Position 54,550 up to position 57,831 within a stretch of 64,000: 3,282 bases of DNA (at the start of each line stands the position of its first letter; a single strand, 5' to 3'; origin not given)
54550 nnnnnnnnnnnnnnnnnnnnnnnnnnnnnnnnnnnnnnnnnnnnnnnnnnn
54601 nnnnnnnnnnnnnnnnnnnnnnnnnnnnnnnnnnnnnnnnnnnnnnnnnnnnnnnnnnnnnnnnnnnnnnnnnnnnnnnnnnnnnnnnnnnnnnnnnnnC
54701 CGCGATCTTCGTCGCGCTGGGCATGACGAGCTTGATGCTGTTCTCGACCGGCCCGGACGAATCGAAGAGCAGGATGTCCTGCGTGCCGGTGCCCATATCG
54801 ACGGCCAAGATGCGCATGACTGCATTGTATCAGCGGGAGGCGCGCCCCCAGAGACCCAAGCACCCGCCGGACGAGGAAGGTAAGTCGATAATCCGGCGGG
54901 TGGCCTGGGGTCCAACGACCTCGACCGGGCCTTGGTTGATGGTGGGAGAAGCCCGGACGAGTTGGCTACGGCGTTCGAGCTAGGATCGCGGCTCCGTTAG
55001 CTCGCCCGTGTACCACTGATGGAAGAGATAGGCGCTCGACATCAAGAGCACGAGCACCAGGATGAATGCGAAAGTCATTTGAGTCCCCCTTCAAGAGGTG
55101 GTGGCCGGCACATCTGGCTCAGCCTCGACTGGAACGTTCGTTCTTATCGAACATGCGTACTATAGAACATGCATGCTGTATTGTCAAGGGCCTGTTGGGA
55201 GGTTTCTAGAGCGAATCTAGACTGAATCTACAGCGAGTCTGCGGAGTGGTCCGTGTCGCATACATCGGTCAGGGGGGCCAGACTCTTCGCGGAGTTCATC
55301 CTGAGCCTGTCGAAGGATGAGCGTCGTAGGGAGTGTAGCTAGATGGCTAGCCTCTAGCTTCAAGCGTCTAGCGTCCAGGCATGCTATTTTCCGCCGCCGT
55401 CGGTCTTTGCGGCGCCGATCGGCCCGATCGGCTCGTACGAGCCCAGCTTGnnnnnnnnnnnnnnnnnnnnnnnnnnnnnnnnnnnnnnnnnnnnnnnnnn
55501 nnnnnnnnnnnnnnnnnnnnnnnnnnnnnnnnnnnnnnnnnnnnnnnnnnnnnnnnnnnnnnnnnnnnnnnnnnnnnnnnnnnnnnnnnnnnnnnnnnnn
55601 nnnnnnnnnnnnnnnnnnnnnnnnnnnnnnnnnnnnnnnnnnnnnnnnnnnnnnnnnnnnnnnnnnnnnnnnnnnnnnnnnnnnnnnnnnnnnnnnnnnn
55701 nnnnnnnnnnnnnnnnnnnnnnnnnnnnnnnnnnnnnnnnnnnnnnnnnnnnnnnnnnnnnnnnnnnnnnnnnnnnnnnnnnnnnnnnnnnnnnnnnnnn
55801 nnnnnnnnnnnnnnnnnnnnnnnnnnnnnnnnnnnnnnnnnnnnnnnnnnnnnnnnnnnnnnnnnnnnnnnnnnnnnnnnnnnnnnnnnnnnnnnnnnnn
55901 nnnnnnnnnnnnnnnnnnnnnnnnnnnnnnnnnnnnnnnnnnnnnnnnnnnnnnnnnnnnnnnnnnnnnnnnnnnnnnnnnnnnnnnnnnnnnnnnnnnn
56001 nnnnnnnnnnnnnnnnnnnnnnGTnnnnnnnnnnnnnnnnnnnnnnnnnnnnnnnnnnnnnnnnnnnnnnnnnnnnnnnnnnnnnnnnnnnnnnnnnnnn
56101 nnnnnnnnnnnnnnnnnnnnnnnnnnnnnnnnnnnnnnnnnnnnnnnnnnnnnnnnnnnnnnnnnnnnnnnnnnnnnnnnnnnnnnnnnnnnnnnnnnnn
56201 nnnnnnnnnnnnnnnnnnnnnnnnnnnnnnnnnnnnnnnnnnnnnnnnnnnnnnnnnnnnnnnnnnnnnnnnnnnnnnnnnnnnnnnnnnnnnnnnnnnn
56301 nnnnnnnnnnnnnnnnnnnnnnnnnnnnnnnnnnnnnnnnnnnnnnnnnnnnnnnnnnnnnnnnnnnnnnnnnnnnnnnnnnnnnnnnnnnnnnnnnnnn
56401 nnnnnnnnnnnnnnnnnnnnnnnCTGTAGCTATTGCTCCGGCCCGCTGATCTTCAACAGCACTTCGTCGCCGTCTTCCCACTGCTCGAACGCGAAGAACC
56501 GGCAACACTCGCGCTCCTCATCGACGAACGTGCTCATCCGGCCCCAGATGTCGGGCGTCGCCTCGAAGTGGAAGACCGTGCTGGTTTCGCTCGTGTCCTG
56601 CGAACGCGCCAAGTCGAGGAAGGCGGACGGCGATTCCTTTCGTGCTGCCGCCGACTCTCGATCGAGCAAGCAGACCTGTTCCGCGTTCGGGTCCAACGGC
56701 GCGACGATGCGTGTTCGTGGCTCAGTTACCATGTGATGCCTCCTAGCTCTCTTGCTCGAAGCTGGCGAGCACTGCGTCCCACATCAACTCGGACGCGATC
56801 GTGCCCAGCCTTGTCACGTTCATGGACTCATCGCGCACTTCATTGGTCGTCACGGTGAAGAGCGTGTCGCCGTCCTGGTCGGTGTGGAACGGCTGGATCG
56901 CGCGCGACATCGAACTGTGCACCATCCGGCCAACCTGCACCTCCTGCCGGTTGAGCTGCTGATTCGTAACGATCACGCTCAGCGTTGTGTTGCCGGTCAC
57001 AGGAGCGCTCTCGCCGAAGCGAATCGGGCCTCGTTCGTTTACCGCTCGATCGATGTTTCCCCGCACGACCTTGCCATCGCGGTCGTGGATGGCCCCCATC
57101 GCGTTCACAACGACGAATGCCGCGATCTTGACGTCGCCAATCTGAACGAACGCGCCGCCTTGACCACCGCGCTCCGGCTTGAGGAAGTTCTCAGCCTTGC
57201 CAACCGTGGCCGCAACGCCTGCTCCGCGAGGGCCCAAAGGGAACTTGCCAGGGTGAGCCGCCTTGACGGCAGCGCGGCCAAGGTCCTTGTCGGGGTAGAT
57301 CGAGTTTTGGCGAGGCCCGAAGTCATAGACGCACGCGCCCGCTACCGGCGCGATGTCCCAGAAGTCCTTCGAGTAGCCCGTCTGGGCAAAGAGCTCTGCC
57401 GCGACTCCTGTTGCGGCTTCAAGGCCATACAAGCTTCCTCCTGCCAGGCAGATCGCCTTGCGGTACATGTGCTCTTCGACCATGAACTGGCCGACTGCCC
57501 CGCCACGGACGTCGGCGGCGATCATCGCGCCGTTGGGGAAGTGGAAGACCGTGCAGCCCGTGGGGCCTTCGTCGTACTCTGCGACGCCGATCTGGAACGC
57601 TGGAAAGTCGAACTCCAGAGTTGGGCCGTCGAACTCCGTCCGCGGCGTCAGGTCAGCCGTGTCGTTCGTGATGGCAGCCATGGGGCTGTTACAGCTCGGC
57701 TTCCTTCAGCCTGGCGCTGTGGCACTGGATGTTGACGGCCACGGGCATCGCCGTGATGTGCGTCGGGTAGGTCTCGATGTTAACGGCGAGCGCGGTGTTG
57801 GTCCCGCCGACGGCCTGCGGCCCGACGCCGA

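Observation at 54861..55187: Near-consensus promoter with a perfect GAAC-N4-GTTC (LexA/Cheo-type) box driving a 32-aa hydrophobic peptide: SOS-induced membrane toxin candidate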

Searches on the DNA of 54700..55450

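Call 14: search_rna_families(source=window, start=54700, end=55450, threshold=evalue, max_evalue=10)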
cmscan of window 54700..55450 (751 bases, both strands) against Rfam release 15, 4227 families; matches with E-value up to 10: 5.
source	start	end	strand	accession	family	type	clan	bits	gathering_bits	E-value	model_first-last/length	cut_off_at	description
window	54704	54770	+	RF01895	mir-193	Gene; miRNA;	-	16.8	55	0.89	1-76/76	no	mir-193 microRNA precursor family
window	55031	55058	-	RF00684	mir-122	Gene; miRNA;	-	15.4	70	3.6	23-50/73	no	mir-122 microRNA precursor family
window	54848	54964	+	RF00234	glmS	Cis-reg; riboswitch;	-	14.3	37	0.77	1-167/167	no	glmS glucosamine-6-phosphate activated ribozyme aptamer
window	54848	54956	-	RF02404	P33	Gene; sRNA;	-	12.5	45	8.9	1-160/160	no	Pseudomonas sRNA P33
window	54751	54784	-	RF01716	PhotoRC-I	Cis-reg;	-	12.3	45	2.5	1-44/44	no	PhotoRC-I RNA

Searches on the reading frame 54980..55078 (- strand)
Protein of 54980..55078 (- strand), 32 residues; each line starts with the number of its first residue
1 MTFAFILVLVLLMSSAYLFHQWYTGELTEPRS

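Call 8: search_protein_families(library=pfam, proteins=[window:54980-55078:-])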
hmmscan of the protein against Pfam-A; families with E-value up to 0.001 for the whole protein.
window:54980-55078:- (32 aa): 0 families

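Call 10: find_encoding_contigs(protein=window:54980-55078:-, flank=3000, max_places=10)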
Protein window:54980-55078:- (32 aa): 10 contigs read that carry it; 9 places shown.
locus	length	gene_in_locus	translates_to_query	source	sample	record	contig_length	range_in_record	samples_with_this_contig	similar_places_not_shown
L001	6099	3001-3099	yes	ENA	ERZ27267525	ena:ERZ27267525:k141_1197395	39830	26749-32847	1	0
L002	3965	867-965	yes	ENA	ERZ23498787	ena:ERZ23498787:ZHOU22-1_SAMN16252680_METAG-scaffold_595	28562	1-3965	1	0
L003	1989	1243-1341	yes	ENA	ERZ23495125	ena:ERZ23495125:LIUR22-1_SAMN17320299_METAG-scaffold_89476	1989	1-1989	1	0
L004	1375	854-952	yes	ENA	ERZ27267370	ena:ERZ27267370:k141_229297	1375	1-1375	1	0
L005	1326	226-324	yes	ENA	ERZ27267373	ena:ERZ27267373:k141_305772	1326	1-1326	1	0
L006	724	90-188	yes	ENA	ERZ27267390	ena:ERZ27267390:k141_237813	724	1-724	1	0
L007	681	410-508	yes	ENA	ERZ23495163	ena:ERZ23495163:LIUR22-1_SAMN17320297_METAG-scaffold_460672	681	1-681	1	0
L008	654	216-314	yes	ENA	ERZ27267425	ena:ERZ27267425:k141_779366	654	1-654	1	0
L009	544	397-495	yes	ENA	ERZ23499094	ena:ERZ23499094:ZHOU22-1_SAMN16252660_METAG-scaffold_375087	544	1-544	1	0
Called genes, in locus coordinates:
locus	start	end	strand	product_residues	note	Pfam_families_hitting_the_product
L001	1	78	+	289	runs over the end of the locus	PF05681:Fumerase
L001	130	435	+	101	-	-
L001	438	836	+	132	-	PF00190:Cupin_1 (weak), PF16867:DMSP_lyase (weak), PF07883:Cupin_2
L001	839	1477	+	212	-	PF05683:Fumerase_C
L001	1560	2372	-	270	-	PF08241:Methyltransf_11, PF08242:Methyltransf_12 (weak), PF13649:Methyltransf_25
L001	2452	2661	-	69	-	-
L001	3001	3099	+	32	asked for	-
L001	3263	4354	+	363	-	PF08735:DUF1786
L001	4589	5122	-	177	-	-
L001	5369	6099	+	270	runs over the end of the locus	PF00378:ECH_1, PF16113:ECH_2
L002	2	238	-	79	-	?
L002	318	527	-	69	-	-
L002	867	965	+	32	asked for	-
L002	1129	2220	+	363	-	PF08735:DUF1786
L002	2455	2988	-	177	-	-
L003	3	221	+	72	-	?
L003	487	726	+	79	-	-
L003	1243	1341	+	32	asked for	-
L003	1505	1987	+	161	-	?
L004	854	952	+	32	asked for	-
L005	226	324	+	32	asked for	-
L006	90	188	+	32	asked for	-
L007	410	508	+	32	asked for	-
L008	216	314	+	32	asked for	-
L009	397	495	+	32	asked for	-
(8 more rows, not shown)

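Call 20: search_protein_representatives(protein=window:54980-55078:-)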
Query: 32 residues. Proteins with E-value up to 0.001 (for the whole library): 23; up to 1e-10: 2; up to 1e-30: 0. The best 23 are listed.
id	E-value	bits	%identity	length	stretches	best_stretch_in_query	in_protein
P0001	6.2e-21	85.1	-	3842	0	-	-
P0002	8.3e-20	81.7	56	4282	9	11-30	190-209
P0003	2.4e-10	53.6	-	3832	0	-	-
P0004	3.0e-09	50.3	77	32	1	1-31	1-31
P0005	9.2e-08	45.9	73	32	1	1-30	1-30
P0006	5.9e-07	43.5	77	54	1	1-30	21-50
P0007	3.1e-06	41.3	-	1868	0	-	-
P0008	5.9e-06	40.5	38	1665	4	6-32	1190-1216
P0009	1.1e-05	39.7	74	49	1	1-27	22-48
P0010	1.2e-05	39.6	67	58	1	1-30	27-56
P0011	1.8e-05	39.1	69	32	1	1-29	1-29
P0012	5.7e-05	37.6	65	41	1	1-31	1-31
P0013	8.5e-05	37.1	40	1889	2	9-31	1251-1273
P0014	8.7e-05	37.0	37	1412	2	7-31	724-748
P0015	1.5e-04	36.4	44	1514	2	9-32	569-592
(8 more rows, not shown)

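Call 46: search_protein_families(library=ncbifam, proteins=[window:54980-55078:-], max_evalue=1)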
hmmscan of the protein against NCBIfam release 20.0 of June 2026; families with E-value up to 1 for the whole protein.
window:54980-55078:- (32 aa): 0 families

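Call 96: search_protein_families(library=pfam, proteins=[L001:2452-2661:-, L003:487-726:+, L001:1560-2372:-], max_evalue=0.01)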
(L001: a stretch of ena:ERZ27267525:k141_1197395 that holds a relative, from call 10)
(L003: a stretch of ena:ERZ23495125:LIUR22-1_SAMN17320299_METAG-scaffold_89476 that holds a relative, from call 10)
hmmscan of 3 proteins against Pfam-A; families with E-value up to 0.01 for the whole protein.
L001:2452-2661:- (69 aa): 2 families
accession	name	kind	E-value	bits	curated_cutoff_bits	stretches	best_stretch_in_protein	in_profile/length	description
PF02736.25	Myosin_N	-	0.0048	17.1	27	1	28-49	14-33/45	Myosin N-terminal SH3-like domain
PF05641.18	Agenet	-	0.0087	17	27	0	26-67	14-60/61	Agenet domain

L003:487-726:+ (79 aa): 0 families

L001:1560-2372:- (270 aa): 7 families
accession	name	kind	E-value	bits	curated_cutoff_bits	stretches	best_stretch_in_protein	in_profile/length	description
PF08241.18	Methyltransf_11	-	1.7e-18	67.5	21.2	1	46-136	1-95/95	Methyltransferase domain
PF13649.12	Methyltransf_25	-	7.3e-16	59.1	27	1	45-130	1-95/97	Methyltransferase domain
PF08242.18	Methyltransf_12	-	2.5e-07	31.8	30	1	46-132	1-96/98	Methyltransferase domain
PF13489.12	Methyltransf_23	-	0.0001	22.5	27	1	39-137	20-117/164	Methyltransferase domain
PF13847.12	Methyltransf_31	-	0.00011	22.3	27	1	43-136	5-109/145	Methyltransferase domain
PF01209.24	Ubie_methyltran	-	0.00019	21.3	20.1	1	32-137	38-152/233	ubiE/COQ5 methyltransferase family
PF05219.18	DREV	-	0.00081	19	26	1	42-136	95-186/265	DREV methyltransferase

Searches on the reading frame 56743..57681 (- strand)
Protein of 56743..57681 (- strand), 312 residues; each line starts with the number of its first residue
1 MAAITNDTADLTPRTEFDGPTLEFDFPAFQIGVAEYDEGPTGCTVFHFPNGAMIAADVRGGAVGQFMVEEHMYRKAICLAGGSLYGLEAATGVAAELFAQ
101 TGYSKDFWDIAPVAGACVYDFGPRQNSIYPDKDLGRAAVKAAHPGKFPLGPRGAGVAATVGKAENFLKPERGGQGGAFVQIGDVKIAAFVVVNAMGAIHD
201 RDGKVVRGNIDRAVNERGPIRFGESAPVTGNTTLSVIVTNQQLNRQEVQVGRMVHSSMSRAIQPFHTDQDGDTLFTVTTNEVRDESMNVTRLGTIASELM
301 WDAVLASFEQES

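Call 8: search_protein_families(library=pfam, proteins=[window:56743-57681:-])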
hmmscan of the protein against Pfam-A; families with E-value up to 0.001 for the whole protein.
window:56743-57681:- (312 aa): 1 family
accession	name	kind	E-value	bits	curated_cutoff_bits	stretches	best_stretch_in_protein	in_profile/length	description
PF03576.19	Peptidase_S58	-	9.2e-17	61.9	23.9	1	27-304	7-289/307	Peptidase family S58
